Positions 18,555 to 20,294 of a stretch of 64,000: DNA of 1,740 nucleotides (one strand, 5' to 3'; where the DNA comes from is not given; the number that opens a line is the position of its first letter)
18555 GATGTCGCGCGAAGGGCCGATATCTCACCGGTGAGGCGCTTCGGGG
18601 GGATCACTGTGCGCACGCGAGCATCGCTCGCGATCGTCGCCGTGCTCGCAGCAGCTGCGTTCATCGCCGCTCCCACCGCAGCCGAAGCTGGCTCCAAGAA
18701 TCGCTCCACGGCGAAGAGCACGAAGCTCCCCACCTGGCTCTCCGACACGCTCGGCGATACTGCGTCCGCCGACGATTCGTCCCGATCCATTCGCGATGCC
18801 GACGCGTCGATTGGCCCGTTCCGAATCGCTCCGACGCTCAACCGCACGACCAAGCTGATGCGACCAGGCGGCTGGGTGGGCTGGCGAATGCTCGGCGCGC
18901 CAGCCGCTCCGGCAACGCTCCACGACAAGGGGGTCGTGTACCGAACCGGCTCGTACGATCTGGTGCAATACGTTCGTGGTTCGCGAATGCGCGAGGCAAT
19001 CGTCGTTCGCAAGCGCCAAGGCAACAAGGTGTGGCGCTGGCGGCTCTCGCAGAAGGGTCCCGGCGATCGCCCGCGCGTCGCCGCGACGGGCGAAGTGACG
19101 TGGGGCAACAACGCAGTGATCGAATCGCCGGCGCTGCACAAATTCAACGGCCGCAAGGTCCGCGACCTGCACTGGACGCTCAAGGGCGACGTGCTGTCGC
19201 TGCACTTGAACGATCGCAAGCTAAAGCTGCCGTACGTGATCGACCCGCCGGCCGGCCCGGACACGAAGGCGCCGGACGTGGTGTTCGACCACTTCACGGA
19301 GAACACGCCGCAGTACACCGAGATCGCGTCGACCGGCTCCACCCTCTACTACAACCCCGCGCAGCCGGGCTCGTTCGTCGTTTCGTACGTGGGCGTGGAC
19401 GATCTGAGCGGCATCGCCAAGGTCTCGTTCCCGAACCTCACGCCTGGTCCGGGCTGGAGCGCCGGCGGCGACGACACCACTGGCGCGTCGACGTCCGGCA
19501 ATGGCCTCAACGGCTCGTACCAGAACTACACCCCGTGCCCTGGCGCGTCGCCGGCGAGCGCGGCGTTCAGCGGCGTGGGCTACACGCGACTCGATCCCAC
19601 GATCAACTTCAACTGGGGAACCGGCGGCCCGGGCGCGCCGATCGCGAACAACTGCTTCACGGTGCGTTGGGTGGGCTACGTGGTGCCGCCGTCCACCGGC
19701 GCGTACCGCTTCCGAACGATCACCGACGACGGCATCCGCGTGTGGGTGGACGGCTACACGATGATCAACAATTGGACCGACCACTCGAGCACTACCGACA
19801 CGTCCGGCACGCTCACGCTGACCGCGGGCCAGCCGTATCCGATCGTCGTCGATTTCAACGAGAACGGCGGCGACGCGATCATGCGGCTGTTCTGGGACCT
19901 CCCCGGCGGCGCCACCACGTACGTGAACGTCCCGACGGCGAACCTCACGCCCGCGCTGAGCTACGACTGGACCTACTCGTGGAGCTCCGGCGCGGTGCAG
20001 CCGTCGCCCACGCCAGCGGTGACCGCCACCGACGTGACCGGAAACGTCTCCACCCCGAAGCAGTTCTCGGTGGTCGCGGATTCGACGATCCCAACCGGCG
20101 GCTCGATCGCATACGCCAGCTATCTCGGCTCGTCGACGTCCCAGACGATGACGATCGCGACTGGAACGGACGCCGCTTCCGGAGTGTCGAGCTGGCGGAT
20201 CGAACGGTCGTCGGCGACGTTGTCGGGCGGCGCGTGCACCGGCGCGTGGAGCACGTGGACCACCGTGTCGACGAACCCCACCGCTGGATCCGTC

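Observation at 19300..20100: The PA14 domain is nested inside the first 'C' module of the giant protein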

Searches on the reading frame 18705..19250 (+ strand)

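Call 72: search_protein_families(library=pfam, proteins=[window:18705-19250:+], max_evalue=1)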
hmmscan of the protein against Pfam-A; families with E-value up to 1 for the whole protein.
window:18705-19250:+ (182 aa): 1 family
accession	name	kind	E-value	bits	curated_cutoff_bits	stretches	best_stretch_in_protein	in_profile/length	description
PF12894.13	ANAPC4_WD40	-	0.15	12.8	22.9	1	105-175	25-64/91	Anaphase-promoting complex subunit 4 WD40 domain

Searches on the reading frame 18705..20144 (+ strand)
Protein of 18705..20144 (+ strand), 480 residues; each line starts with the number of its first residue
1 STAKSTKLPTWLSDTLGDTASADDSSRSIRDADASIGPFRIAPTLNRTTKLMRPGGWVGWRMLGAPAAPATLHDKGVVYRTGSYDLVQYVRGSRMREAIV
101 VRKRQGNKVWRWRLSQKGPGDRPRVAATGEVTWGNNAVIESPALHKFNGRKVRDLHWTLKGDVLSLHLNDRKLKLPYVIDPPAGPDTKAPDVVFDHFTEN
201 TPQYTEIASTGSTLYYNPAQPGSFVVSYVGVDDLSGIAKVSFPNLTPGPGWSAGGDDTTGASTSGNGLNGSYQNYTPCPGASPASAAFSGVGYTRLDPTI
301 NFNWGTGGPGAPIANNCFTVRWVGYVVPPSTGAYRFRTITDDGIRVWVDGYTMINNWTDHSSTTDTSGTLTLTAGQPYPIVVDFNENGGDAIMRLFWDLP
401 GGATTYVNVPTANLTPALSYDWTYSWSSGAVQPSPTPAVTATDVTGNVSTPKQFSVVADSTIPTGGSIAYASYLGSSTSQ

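Call 61: find_related_loci(query=window:18705-20144:+, collection=genome_contigs, flank=6000)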
Query window:18705-20144:+ (480 aa) in genome_contigs; peptide patterns used: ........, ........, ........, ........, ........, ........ (x = any residue, [..] = any of these).
458 stretches matched a pattern; 91 encode a relative of the query (tblastn E <= 1e-3); the best 80 are kept; 79 distinct loci.
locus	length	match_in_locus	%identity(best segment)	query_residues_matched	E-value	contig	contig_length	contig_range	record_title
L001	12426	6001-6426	45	264-416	9e-36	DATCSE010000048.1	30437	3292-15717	MAG TPA_asm: Burkholderiaceae bacterium isolate SMAG_U7297 k141_179349, whole genome shotgun sequence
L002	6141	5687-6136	42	228-398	8e-31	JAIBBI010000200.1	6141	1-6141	MAG: Gemmataceae bacterium isolate SSF1 NODE_280877_length_6141_cov_6.315264, whole genome shotgun sequence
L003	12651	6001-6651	31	198-421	8e-30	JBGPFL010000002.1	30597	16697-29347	MAG: Blastocatellia bacterium isolate OBJ_0618_7090110_68 k141_4128337_length_30597_cov_14.0017, whole genome shotgun se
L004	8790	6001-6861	40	264-443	9e-30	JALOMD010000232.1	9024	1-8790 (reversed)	MAG: Cytophagales bacterium isolate Prado042 scaffold_37924, whole genome shotgun sequence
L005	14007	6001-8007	44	261-417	1e-29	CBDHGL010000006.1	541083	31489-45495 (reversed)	MAG: Bacteroidia bacterium isolate a63af478-0d9e-4676-b23b-475732d327f0 genome assembly, contig: contig_6, whole genome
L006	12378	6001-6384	45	259-397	6e-30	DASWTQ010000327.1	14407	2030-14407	MAG TPA_asm: Herpetosiphonaceae bacterium isolate SMAG_U3579 k141_9282, whole genome shotgun sequence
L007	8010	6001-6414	44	288-430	2e-29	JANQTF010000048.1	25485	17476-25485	MAG: Bacteroidia bacterium isolate MAG_02 P22051_101_S23_metaspades_1288_25485_cov_7, whole genome shotgun sequence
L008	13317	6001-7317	37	212-407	2e-28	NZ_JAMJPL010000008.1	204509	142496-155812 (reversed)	Marinobacter sp. ATCH36 8_length_204509_cov_63.260214, whole genome shotgun sequence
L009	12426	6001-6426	41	265-416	3e-28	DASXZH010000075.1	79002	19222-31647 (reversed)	MAG TPA_asm: Fimbriimonadaceae bacterium isolate SMAG_U4846 k141_81525, whole genome shotgun sequence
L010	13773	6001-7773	40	261-446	5e-28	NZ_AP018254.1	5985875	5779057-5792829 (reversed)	Calothrix sp. NIES-3974 chromosome, complete genome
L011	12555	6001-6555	38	205-400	6e-28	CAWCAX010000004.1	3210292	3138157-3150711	MAG: uncultured Planctomycetaceae bacterium isolate MFD04540.bin.2.13 genome assembly, contig: contig_2506, whole genome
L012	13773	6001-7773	40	261-446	6e-28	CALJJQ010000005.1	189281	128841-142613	MAG: uncultured Calothrix sp. isolate N1_Bin_Bin_7_1 genome assembly, contig: c_000003739621, whole genome shotgun seque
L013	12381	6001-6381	41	264-401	9e-28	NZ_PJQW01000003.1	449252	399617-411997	Flavobacterium sp. J27 Scaffold3, whole genome shotgun sequence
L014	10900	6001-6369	43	264-397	2e-27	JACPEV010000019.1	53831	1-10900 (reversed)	MAG: Candidatus Curtissbacteria bacterium isolate NC_groundwater_344_Ag_B-0.1um_41_20 GD18-4_B1_scaffold_800413, whole g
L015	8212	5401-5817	41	265-416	4e-27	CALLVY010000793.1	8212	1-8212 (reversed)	MAG: uncultured Saprospiraceae bacterium isolate R3_Bin_METABAT__216_sub genome assembly, contig: c_000002000717, whole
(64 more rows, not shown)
